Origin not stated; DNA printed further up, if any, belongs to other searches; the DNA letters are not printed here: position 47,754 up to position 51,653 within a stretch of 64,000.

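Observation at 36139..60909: Split ~25-kb type IV filament locus: retraction ATPase plus two assembly ATPases, then a 17.6-kb pseudopilin operon ending in two giant genes, with no secretin in sight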

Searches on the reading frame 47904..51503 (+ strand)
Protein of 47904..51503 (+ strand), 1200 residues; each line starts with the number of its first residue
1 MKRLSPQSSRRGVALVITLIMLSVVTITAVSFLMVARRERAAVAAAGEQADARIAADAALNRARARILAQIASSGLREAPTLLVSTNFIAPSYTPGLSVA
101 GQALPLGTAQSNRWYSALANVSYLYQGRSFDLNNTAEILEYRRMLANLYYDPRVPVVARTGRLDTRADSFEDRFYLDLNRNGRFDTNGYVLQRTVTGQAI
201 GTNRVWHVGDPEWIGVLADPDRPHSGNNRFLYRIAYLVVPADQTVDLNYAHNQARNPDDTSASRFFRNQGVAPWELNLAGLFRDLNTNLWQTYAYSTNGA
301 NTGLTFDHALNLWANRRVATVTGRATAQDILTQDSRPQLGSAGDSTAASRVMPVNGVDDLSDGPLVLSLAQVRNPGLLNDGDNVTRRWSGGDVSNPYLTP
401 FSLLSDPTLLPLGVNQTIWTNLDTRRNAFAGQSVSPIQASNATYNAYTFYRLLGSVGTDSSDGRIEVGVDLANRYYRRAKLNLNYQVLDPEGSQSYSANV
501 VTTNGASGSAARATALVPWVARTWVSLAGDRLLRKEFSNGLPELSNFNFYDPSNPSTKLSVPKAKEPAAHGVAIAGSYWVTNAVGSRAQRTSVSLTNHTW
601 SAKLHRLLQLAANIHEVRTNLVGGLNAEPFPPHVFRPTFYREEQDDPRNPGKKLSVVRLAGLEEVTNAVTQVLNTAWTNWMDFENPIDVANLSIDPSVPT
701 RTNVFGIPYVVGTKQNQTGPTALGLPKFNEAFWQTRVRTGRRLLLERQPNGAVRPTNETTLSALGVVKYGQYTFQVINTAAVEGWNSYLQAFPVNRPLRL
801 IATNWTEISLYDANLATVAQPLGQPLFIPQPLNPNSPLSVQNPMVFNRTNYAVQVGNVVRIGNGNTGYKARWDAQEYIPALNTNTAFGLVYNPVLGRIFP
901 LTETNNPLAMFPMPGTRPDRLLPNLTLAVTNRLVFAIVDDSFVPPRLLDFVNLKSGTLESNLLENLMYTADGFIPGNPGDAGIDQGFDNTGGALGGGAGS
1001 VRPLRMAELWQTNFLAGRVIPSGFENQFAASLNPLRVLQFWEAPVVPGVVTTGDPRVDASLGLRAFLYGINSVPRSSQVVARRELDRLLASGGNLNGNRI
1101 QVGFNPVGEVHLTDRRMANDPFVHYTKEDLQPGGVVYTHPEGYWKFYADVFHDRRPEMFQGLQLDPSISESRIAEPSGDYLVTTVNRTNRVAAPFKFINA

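Call 45: predict_structure(alignment_id=A2)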
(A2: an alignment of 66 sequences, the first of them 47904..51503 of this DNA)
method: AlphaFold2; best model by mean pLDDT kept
length: 1200 residues; sequences in the alignment: 66
mean_pLDDT: 67.9   pTM: 0.59
mean pLDDT of the five models: 67.9, 66.9, 65.2, 65.0, 61.9
residues with pLDDT >= 90: 134; 70-90: 480; 50-70: 314; < 50: 272
segments of 3 or more residues with pLDDT < 50: 1-12, 34-60, 73-88, 106-112, 150-188, 193-197, 207-216, 221-244, 267-273, 320-322, 399-401, 419-461, 978-1000, 1167-1200
pLDDT, mean of each block of 10 residues (from residue 1): 38 61 71 49 43 44 50 44 42 66 50 57 69 79 68 36 35 34 41 51 53 47 43 41 51 60 55 56 60 67 78 66 56 59 66 66 61 60 63 55 62 54 34 42 36 40 64 74 72 71 56 67 90 89 90 87 86 85 53 75 90 81 70 92 83 89 87 70 88 92 90 64 73 89 84 77 87 91 80 86 91 86 87 74 80 86 70 83 86 89 86 83 90 91 88 87 87 64 32 34 84 82 90 86 57 76 87 83 79 71 89 79 72 79 76 60 52 33 28 36
secondary structure, 60 per line:
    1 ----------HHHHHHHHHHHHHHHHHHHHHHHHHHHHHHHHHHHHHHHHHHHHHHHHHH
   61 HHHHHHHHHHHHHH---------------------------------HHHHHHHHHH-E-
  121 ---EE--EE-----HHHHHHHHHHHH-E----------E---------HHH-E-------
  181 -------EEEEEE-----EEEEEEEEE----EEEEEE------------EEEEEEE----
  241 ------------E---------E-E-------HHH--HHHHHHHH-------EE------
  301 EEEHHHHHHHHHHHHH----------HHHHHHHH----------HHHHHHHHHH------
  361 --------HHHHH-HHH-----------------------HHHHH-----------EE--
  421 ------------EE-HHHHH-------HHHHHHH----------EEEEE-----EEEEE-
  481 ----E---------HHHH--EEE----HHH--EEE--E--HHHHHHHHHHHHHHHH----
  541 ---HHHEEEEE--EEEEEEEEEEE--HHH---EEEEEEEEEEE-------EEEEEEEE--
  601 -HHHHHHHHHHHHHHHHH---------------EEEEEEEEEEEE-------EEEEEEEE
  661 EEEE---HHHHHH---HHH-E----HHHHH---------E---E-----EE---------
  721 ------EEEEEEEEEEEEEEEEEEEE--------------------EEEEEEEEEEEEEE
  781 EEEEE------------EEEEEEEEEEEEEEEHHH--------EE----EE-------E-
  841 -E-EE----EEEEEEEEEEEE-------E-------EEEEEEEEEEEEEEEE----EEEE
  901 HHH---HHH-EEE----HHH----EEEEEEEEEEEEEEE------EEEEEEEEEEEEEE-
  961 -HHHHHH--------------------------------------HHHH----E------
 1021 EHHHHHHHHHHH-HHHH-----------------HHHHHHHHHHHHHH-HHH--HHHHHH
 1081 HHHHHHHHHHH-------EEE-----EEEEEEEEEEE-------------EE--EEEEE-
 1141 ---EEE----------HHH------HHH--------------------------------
elements in order (helices of 4 or more, strands of 3 or more residues): H11-74 H108-117 H135-146 E188-193 E199-207 E212-217 E230-236 H278-285 E301-303 H304-316 H327-334 H345-354 H369-373 H401-405 H436-440 H448-454 E465-469 E475-479 H495-498 E501-503 E513-515 H521-536 E547-551 E554-564 E573-583 E591-598 H602-618 E634-645 E653-664 H668-673 H686-690 E727-746 E767-785 E798-812 E850-861 E877-892 E897-900 E911-913 E925-939 E946-959 H962-967 H1006-1009 H1022-1032 H1034-1037 H1055-1068 H1075-1091 E1099-1101 E1107-1117 E1135-1139 E1144-1146

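Call 47: fold_search(model_id=the predicted structure, library=pdb)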
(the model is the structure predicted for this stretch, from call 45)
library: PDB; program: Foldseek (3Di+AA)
matches with E <= 10: 435; with E <= 0.001: 0
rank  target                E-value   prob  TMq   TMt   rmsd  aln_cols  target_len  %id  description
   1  7mp2_D                1.1e-02  0.08  0.05  0.12  27.0       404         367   11  CRYSTAL STRUCTURE OF NATIVE BOVINE ARRESTIN 1 IN COMPLEX WITH 1D-MYO-INOSITOL 1,5-BISDIPHOSPHATE TETRAKISPHOSPHATE (1, (released 2021-10-13)
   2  8rj8_B                1.5e-02  0.28  0.07  0.23  27.5       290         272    8  CytK nanopore mutant (released 2025-01-01)
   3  3ugx_B                1.5e-02  0.12  0.06  0.14  25.6       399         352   10  Crystal Structure of Visual Arrestin (released 2012-02-08)
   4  7jxa_B                1.5e-02  0.07  0.05  0.11  26.9       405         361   10  CRYSTAL STRUCTURE OF NATIVE BOVINE ARRESTIN 1 IN COMPLEX WITH INOSITOL 1,4,5-TRIPHOSPHATE (released 2021-10-13)
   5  7mor_B                2.4e-02  0.08  0.05  0.13  26.1       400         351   11  CRYSTAL STRUCTURE OF NATIVE BOVINE ARRESTIN 1 IN COMPLEX WITH 5-METHYLENEBIPHOSPHONATE INOSITOL PENTAKISPHAOPHATE (5-P (released 2021-10-13)
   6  1cf1_A                2.4e-02  0.08  0.06  0.13  26.3       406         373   10  ARRESTIN FROM BOVINE ROD OUTER SEGMENTS (released 1999-04-16)
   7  1xq4_C                3.1e-02  0.25  0.05  0.26  14.1       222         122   10  Crystal Structure of the Putative ApaA Protein from Bordetella pertussis, Northeast Structural Genomics Target BeR40 (released 2004-11-09)
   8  9mba_C                3.1e-02  0.09  0.05  0.13  29.4       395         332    8  Cryo-EM structure of complex of transducer-bound GPCR (released 2025-10-01)
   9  7jxa_D                3.3e-02  0.07  0.05  0.12  26.2       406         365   11  CRYSTAL STRUCTURE OF NATIVE BOVINE ARRESTIN 1 IN COMPLEX WITH INOSITOL 1,4,5-TRIPHOSPHATE (released 2021-10-13)
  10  8jaf_A                3.3e-02  0.06  0.04  0.10  27.4       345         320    9  Structure of Muscarinic receptor (M2R) in complex with beta-arrestin1 (Local Refine, non-cross linked) (released 2023-12-27)
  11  8hst_A                3.5e-02  0.06  0.05  0.11  16.4       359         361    8  The structure of rat beta-arrestin1 (released 2023-07-19)
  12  7f1x_B                3.6e-02  0.06  0.05  0.12  26.3       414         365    9  X-ray crystal structure of visual arrestin complexed with inositol 1,4,5-triphosphate (released 2021-10-27)
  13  1xq4_A                3.8e-02  0.25  0.05  0.27  13.8       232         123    9  Crystal Structure of the Putative ApaA Protein from Bordetella pertussis, Northeast Structural Genomics Target BeR40 (released 2004-11-09)
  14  4zwj_B                3.8e-02  0.08  0.06  0.09  31.5       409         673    7  Crystal structure of rhodopsin bound to arrestin by femtosecond X-ray laser (released 2015-07-29)
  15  9wsv_C                3.8e-02  0.06  0.05  0.11  27.2       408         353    7  Cryo-EM structure of DAMGO-muOR-arrestin-1-Fab30 complex (released 2025-11-26)
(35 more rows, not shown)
